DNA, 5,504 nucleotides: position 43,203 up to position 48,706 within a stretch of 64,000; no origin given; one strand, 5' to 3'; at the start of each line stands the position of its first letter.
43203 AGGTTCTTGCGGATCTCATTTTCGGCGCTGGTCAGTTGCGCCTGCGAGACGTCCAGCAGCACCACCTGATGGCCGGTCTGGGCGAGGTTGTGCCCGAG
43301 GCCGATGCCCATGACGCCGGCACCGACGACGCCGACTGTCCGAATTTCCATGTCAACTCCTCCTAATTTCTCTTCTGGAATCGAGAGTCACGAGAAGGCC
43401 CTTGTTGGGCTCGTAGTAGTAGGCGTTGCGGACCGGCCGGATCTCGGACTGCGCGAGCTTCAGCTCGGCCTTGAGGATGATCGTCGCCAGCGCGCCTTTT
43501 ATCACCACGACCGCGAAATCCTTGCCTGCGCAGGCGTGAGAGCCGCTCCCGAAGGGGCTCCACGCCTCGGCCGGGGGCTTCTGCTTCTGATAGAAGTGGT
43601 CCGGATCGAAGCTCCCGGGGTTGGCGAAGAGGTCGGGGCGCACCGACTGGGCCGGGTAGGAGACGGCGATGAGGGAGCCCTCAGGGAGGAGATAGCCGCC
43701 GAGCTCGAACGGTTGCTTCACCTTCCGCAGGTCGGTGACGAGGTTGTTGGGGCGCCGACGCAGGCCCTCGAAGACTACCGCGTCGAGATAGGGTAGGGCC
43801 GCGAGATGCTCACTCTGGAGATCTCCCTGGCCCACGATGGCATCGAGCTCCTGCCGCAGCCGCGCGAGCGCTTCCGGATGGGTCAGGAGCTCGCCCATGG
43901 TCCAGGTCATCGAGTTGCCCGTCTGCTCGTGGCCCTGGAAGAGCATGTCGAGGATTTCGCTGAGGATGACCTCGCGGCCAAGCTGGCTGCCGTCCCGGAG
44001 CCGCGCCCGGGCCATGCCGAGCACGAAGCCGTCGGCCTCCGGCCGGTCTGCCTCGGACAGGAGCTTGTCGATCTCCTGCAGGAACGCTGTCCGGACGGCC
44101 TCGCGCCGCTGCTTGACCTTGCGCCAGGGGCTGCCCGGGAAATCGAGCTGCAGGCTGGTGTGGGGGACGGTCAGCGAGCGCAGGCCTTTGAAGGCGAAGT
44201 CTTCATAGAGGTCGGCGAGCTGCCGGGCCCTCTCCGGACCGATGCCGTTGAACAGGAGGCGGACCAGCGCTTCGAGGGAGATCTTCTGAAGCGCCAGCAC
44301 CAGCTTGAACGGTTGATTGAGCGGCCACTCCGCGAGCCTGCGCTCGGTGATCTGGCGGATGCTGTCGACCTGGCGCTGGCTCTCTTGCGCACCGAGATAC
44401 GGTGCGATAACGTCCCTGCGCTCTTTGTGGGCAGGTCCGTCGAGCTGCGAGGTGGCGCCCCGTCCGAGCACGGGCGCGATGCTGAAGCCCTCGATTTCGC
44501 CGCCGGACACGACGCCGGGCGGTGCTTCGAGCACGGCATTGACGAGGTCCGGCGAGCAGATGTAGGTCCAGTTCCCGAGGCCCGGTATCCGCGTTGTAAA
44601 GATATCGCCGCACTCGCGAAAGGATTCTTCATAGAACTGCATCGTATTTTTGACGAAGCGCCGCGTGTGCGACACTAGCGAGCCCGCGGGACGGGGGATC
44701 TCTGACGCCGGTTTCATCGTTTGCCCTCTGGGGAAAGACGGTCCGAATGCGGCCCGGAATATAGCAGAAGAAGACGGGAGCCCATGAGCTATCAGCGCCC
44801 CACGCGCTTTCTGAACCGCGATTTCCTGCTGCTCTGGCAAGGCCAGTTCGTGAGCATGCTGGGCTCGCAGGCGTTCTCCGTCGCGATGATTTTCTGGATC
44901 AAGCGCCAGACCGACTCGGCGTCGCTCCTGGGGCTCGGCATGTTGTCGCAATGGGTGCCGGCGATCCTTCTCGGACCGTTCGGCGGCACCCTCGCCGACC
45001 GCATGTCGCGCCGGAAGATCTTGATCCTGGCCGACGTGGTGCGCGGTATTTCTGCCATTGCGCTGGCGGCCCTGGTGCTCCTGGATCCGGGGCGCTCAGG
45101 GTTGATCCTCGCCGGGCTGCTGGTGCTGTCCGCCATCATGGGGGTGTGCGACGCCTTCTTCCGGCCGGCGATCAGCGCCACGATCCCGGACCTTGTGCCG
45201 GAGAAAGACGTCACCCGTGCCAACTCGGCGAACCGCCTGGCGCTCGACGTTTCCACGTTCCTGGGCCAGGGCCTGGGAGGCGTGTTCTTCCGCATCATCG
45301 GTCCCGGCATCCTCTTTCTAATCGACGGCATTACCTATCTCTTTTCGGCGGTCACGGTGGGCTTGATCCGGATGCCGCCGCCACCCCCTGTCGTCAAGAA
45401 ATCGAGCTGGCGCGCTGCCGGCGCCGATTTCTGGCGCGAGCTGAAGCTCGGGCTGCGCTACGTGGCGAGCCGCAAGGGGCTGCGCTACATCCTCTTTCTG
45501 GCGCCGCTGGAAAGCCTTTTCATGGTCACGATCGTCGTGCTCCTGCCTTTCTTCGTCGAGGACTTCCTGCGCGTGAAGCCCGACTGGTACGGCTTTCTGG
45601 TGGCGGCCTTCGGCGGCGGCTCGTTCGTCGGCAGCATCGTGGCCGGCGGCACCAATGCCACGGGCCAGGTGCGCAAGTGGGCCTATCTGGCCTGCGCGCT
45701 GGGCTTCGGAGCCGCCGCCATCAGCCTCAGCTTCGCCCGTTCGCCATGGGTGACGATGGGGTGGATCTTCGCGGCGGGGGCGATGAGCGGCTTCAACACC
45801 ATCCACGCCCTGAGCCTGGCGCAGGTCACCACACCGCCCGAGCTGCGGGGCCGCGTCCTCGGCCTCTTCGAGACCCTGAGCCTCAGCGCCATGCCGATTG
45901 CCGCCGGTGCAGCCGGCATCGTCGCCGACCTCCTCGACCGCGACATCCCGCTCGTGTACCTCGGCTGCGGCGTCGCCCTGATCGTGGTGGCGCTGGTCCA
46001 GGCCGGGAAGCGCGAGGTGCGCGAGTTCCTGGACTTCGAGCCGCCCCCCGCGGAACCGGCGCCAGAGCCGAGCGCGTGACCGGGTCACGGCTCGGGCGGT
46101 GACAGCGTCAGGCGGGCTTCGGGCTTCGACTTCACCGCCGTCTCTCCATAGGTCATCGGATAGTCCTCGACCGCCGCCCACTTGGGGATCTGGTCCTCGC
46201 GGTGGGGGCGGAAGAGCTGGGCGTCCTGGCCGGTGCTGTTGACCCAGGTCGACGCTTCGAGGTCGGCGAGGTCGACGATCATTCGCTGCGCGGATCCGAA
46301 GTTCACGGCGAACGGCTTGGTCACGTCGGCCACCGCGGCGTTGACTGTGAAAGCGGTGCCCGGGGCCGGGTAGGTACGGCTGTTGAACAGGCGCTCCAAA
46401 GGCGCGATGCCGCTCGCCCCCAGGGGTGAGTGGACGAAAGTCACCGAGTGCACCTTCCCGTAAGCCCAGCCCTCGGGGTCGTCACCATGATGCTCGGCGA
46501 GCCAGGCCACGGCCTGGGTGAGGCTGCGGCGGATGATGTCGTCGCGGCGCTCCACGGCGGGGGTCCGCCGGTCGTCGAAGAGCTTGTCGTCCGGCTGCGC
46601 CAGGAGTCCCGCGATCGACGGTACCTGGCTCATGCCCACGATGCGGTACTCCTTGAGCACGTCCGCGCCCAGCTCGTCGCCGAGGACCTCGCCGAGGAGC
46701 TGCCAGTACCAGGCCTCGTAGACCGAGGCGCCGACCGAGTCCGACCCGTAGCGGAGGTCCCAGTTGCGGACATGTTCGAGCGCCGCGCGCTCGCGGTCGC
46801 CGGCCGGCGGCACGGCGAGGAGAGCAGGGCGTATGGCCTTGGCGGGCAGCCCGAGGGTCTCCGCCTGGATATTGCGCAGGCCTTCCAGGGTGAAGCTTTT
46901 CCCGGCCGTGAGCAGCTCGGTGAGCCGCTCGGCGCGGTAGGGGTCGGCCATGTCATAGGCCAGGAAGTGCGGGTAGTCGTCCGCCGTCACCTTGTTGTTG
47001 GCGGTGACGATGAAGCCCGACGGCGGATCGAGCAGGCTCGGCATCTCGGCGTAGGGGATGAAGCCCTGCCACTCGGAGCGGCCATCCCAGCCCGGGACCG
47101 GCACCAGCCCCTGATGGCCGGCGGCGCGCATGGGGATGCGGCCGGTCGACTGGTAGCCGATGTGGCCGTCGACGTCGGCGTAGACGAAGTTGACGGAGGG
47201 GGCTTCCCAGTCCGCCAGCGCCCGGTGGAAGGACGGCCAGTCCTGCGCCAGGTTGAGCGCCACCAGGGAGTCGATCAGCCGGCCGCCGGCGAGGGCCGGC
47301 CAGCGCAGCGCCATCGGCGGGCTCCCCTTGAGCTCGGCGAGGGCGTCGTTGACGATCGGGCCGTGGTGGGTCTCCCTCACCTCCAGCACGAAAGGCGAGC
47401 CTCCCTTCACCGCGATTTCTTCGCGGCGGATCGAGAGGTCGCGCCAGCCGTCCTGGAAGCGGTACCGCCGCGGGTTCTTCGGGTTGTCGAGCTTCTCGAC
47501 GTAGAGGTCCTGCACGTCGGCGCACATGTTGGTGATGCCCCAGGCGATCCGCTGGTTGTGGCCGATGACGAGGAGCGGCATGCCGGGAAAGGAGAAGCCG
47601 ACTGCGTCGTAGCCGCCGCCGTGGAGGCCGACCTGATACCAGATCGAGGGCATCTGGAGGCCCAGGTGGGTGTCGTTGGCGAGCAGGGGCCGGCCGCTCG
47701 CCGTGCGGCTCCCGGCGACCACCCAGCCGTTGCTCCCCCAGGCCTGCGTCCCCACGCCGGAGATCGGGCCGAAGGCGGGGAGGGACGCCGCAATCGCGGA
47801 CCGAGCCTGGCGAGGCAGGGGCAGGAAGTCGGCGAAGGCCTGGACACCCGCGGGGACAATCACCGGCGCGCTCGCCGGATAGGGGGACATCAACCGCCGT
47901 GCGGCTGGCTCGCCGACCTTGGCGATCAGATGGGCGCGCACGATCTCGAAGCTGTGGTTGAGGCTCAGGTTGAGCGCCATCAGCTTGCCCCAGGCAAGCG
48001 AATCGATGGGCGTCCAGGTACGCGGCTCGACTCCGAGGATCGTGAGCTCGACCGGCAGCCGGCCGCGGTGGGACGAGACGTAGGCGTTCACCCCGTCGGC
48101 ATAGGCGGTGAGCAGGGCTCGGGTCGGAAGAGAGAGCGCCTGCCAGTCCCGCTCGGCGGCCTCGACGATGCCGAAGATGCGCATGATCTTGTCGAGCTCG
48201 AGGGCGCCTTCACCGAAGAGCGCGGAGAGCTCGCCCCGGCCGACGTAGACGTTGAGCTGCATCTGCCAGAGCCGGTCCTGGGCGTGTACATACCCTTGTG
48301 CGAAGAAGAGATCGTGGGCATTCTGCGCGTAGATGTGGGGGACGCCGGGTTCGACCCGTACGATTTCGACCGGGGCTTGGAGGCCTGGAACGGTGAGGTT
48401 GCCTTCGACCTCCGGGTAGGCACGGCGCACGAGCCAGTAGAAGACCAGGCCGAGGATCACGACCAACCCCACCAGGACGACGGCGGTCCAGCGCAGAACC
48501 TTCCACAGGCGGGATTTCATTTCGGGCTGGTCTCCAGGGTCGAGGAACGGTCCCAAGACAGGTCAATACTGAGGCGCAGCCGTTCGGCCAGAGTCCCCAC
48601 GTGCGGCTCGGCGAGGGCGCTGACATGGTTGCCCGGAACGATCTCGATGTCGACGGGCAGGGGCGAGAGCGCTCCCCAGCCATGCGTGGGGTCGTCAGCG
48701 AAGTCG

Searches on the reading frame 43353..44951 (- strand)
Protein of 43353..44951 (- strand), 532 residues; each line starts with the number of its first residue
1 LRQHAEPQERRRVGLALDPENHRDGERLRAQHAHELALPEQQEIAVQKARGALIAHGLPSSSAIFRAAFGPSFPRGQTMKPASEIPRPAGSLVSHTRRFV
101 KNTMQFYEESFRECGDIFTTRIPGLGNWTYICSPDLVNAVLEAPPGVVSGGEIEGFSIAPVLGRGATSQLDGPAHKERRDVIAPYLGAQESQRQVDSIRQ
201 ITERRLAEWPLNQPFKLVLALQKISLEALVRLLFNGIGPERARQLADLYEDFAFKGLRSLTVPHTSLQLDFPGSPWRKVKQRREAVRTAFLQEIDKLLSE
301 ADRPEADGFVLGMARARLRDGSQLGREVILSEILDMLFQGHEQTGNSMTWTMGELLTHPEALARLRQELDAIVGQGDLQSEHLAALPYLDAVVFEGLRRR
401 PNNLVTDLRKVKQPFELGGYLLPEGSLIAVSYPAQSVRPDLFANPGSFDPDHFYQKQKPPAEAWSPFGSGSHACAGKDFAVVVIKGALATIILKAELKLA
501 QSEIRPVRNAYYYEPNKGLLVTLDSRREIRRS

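Call 3: search_protein_families(library=pfam, proteins=[window:43353-44951:-])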
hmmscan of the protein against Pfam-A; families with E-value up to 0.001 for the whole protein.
window:43353-44951:- (532 aa): 1 family
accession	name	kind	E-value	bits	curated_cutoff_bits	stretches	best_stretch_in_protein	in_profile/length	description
PF00067.27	p450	-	1.1e-49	169.9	22.8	1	101-506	20-444/462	Cytochrome P450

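Call 5: search_protein_families(library=ncbifam, proteins=[window:43353-44951:-])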
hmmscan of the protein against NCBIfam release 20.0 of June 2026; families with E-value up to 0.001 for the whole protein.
window:43353-44951:- (532 aa): 6 families
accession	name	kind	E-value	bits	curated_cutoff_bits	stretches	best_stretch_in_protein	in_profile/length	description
NF050147.1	aminopyruv_ApyO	equivalog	2.1e-35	122.2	525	1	170-504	83-402/444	RiPP biosynthesis cytochrome P450 ApyO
NF051859.1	AlbFlvMonOxTrpSyn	equivalog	3.2e-30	105.1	700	1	89-503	27-435/457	bifunctional albaflavenone monooxygenase/terpene synthase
NF045812.1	PentlenOxigase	equivalog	8.8e-25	87.4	800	1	90-517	10-432/444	pentalenene oxygenase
TIGR04538.1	P450_cycloAA_1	subfamily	3e-09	36.2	500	1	388-501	257-373/395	cytochrome P450, cyclodipeptide synthase-associated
NF053744.1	FAProxCypCBc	equivalog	4.7e-06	25.4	600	1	410-501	296-390/416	CYP152 family fatty-acid peroxygenase CypC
TIGR04515.1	P450_rel_GT_act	subfamily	5.6e-05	22.7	343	0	167-454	92-324/386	P450-derived glycosyltransferase activator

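Call 45: search_solved_structures(query=window:43353-44720:-, show_alignments=0, max_evalue=1e-25)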
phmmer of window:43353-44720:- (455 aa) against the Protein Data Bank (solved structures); distinct sequences matched with E-value up to 1e-25: 5.
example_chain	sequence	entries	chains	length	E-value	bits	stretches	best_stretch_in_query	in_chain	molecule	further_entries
7jj1_A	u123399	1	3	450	7.2e-31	110.6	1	10-425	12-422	Cytochrome P450 51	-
6mi0_A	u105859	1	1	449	7.4e-31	110.6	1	10-425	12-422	Cytochrome P450 51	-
6mcw_A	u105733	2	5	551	1.4e-30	109.7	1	10-425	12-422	Cytochrome P450 51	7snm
9bat_A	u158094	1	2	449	1.4e-28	103.1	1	16-426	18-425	Lanosterol 14-alpha demethylase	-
5tl8_A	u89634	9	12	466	6.9e-26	94.2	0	20-415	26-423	Protein CYP51 | CYP51, sterol 14alpha-demethylase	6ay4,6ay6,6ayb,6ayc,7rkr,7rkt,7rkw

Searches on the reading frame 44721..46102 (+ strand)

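Call 3: search_protein_families(library=pfam, proteins=[window:44721-46079:+, window:44951-46102:+])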
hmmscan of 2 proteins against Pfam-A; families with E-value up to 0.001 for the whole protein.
window:44721-46079:+ (452 aa): 2 families
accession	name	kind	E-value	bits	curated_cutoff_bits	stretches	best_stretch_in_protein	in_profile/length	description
PF05977.19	MFS_3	-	2.4e-35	122.4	27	1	32-428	9-391/524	Transmembrane secretion effector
PF07690.21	MFS_1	-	2.7e-34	119.1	33.4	2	41-309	4-259/347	Major Facilitator Superfamily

window:44951-46102:+ (383 aa): 0 families

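Call 5: search_protein_families(library=ncbifam, proteins=[window:44721-46079:+])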
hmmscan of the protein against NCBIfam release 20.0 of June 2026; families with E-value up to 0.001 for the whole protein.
window:44721-46079:+ (452 aa): 14 families
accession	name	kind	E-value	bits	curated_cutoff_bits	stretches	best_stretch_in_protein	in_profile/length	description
TIGR00900.1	2A0121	subfamily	2.5e-62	211.3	319.6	1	35-403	1-361/364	H+ Antiporter protein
NF007792.0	PRK10489.1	equivalog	6.5e-31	107.8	324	1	32-436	16-405/419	enterobactin transporter EntS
NF000051.1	macrolide_MefB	exception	5.4e-30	104.7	800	1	32-426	8-391/409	macrolide efflux MFS transporter Mef(B)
NF000245.1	macrolide_MefA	exception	1.2e-29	103.7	675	1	33-435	9-401/405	macrolide efflux MFS transporter Mef(A)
NF000246.1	macrolide_MefC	exception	4.5e-28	98.4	870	1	33-422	8-389/407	macrolide efflux MFS transporter Mef(C)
NF012178.0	tet_MFS_V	exception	3.6e-21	75.7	640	1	30-427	5-394/409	tetracycline efflux MFS transporter Tet(V)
NF000154.1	macrolide_MefEN2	exception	4.1e-16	59.3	800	1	40-396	13-357/401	macrolide efflux MFS transporter Mef(En2)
NF006386.0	PRK08633.1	equivalog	9.8e-16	56.7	1221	1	43-424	19-403/1147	acyl-[ACP]--phospholipid O-acyltransferase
NF052575.1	MFS_efflux_Tap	equivalog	3.3e-15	56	625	1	44-434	15-398/401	multidrug efflux MFS transporter Tap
TIGR00880.1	2_A_01_02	superfamily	1.4e-12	48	131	1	82-213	12-134/141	multidrug resistance protein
NF005291.0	PRK06814.1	equivalog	1.4e-10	39.8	1349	1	30-340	8-312/1140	acyl-[ACP]--phospholipid O-acyltransferase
NF041056.1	ryptide_ex_MFS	equivalog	2.7e-09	36.6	575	1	55-320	28-278/392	ryptide export MFS transporter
NF008397.0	PRK11195.1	equivalog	4.3e-09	35.9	297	1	33-360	3-325/414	lysophospholipid transporter LplT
NF007927.0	PRK10642.1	equivalog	0.00015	20.6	544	1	81-162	308-383/500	glycine betaine/L-proline transporter ProP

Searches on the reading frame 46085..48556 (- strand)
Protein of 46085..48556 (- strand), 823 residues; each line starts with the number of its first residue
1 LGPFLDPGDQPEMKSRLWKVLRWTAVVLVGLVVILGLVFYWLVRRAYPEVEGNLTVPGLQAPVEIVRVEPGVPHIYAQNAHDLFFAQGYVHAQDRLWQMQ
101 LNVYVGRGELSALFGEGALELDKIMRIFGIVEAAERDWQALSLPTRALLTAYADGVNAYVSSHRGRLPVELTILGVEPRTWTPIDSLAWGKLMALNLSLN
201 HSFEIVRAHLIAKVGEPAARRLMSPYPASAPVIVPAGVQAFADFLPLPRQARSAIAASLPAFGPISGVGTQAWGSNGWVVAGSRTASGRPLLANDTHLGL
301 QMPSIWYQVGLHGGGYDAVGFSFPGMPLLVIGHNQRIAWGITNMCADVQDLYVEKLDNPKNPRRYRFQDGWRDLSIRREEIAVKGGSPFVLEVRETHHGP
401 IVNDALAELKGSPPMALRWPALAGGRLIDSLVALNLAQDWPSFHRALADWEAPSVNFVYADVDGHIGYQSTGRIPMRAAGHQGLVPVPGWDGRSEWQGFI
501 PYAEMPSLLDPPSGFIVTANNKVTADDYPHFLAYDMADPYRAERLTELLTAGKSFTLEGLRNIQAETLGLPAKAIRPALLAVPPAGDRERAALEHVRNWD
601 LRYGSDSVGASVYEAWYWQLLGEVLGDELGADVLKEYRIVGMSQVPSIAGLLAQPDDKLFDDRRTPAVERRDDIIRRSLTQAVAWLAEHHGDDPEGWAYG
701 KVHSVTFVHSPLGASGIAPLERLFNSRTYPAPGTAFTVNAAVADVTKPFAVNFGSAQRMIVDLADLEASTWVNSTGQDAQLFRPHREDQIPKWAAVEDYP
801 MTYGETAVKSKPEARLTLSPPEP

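Call 3: search_protein_families(library=pfam, proteins=[window:46085-48556:-])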
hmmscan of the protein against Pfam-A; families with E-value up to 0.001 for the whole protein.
window:46085-48556:- (823 aa): 1 family
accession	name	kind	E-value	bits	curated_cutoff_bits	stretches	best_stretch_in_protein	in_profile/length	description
PF01804.23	Penicil_amidase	-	8.3e-235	782.3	21.3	1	62-809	1-674/675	Penicillin amidase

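Call 5: search_protein_families(library=ncbifam, proteins=[window:46085-48556:-])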
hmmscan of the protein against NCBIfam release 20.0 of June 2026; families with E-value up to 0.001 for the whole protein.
window:46085-48556:- (823 aa): 1 family
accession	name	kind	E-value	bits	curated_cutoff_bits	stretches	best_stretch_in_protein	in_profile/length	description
NF051460.1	bi_acylase_PvdQ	equivalog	2.1e-21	75.5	950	2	273-475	211-419/763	bifunctional acylase PvdQ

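Call 46: search_solved_structures(query=window:46085-48556:-, show_alignments=1, max_evalue=1e-20)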
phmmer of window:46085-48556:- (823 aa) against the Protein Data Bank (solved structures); distinct sequences matched with E-value up to 1e-20: 39.
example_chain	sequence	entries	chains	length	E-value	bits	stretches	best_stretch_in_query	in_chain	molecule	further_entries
7eby_A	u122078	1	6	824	5.1e-87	296.1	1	47-820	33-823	D-succinylase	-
7ea4_A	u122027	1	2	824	4.6e-86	293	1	47-820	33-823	D-succinylase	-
7reo_A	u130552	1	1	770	6.3e-60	206.5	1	275-600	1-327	Penicillin G Acylase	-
4hst_B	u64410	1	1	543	1.2e-59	205.6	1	275-808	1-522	glutaryl-7-aminocephalosporanic acid acylase beta chain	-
4hsr_B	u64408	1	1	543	1.6e-59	205.2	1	275-808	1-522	glutaryl-7-aminocephalosporanic acid acylase beta chain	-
7rep_A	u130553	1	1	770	4.2e-58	200.5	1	275-601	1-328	Penicillin G acylase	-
35sz_C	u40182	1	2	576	1.1e-46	162.7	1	275-799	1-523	Penicillin acylase family protein, beta chain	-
1cp9_B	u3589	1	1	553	2.9e-40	141.5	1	275-729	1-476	Penicillin G amidase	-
4pem_B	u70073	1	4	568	3.2e-39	138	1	275-600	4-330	Penicillin G acylase Beta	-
4pel_B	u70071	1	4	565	4.7e-39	137.5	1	276-564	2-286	Penicillin G acylase subunit beta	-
6nvw_B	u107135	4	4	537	1.5e-37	132.5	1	275-578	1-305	Penicillin G acylase | Penicillin G acylase subunit beta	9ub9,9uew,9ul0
1e3a_B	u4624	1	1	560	3.2e-37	131.4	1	274-550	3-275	PENICILLIN AMIDASE BETA SUBUNIT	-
1h2g_B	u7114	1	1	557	1.3e-36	129.4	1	275-550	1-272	PENICILLIN G ACYLASE BETA SUBUNIT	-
1gk9_B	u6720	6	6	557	1.6e-36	129.1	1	275-550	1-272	PENICILLIN G ACYLASE BETA SUBUNIT | penicillin Acylase beta subunit | PENICILLIN AMIDOHYDROLASE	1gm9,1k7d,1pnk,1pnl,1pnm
1ai4_B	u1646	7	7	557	1.6e-36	129.1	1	275-550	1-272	PENICILLIN AMIDOHYDROLASE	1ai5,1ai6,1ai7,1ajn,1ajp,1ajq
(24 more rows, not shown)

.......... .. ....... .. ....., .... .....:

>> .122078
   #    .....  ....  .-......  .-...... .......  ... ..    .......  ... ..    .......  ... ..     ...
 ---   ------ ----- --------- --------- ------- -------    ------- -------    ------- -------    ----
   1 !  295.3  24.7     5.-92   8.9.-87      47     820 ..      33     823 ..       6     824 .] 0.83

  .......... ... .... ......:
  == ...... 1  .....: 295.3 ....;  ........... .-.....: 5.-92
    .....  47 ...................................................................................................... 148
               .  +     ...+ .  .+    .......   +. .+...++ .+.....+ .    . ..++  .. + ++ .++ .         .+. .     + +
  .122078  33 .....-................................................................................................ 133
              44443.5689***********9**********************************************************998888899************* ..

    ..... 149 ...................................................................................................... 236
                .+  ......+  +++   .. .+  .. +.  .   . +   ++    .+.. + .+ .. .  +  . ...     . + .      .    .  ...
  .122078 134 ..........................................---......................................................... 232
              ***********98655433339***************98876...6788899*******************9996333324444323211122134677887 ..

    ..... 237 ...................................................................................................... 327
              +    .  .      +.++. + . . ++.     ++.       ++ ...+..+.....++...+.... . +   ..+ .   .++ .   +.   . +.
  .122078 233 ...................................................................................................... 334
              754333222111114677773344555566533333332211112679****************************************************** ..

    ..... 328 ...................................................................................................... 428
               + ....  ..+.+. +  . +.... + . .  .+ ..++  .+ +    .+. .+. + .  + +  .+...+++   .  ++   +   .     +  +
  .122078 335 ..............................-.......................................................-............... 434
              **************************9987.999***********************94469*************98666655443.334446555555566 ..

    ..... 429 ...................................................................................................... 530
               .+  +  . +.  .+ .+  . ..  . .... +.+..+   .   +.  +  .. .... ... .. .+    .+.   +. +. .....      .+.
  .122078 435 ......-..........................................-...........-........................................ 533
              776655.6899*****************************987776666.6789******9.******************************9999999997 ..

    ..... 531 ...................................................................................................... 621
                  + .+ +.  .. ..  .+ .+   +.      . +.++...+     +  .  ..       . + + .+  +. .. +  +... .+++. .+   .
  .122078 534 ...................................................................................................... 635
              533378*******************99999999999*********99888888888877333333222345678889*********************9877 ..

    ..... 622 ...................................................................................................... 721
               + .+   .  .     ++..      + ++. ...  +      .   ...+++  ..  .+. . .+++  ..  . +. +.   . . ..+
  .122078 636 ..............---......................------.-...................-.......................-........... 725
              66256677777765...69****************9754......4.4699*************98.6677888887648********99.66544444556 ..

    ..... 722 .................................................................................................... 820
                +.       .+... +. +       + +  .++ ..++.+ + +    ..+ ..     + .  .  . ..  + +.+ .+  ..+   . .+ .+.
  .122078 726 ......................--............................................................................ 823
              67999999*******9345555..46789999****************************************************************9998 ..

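Call 52: find_related_loci(query=window:46085-48556:-, collection=genome_contigs, flank=10000)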
Query window:46085-48556:- (823 aa) in genome_contigs; peptide patterns used: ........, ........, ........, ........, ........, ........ (x = any residue, [..] = any of these).
86 stretches matched a pattern; 62 encode a relative of the query (tblastn E <= 1e-3); 61 distinct loci.
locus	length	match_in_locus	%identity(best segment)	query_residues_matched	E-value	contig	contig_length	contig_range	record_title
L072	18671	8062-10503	89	1-822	0e+0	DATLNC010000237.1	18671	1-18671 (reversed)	MAG TPA_asm: Thermoanaerobaculia bacterium isolate SMAG_U13790 k141_228703, whole genome shotgun sequence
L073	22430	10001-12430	83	4-820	0e+0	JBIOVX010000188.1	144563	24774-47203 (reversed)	MAG: Thermoanaerobaculia bacterium isolate MAG097 k127_3625656, whole genome shotgun sequence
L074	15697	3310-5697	79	10-818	0e+0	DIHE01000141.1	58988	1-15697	MAG TPA_asm: Holophagales bacterium UBA5704 UBA5704_contig_771, whole genome shotgun sequence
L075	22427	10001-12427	78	9-820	0e+0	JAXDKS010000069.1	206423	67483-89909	MAG: Acidobacteriota bacterium isolate BP_60 scaffold_172431, whole genome shotgun sequence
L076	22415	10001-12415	77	13-820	0e+0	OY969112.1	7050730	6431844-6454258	MAG: uncultured Acidobacteriota bacterium isolate MFD04212.bin.1.16 genome assembly, chromosome: 1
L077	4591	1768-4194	75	4-820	0e+0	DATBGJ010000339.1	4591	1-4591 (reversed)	MAG TPA_asm: Thermoanaerobaculia bacterium isolate SMAG_U3834 k141_3461769, whole genome shotgun sequence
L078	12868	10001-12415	76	13-820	0e+0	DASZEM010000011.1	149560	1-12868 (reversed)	MAG TPA_asm: Thermoanaerobaculia bacterium isolate SMAG_U6494 k141_276674, whole genome shotgun sequence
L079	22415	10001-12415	75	13-820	0e+0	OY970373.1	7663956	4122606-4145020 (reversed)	MAG: uncultured Acidobacteriota bacterium isolate MFD09368.bin.c.1 genome assembly, chromosome: 1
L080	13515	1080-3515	76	7-821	0e+0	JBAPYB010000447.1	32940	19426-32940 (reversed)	MAG: Thermoanaerobaculia bacterium isolate MFD00413_ilm_asm_bin5 k127_108030, whole genome shotgun sequence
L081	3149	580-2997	76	13-820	0e+0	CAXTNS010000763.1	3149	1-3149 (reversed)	MAG TPA_asm: uncultured Thermoanaerobaculia bacterium isolate public_SRR14722161_metawrap_bin.3 genome assembly, contig:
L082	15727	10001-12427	76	4-820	0e+0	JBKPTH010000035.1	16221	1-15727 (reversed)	MAG: Acidobacteriota bacterium isolate GS_EKS_MAG_00001 GS_EKS_000002077967, whole genome shotgun sequence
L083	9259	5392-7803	73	12-818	0e+0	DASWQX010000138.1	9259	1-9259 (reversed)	MAG TPA_asm: Thermoanaerobaculia bacterium isolate SMAG_U3506 k141_3007827, whole genome shotgun sequence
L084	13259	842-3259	73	12-820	0e+0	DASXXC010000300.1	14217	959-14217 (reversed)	MAG TPA_asm: Thermoanaerobaculia bacterium isolate SMAG_U4788 k141_66677, whole genome shotgun sequence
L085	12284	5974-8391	73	12-820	0e+0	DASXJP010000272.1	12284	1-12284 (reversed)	MAG TPA_asm: Thermoanaerobaculia bacterium isolate SMAG_U5251 k141_4818193, whole genome shotgun sequence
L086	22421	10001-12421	72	13-820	0e+0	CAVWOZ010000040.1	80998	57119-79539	MAG: uncultured Acidobacteriota bacterium isolate MFD09368.bin.3.159 genome assembly, contig: contig_59892, whole genome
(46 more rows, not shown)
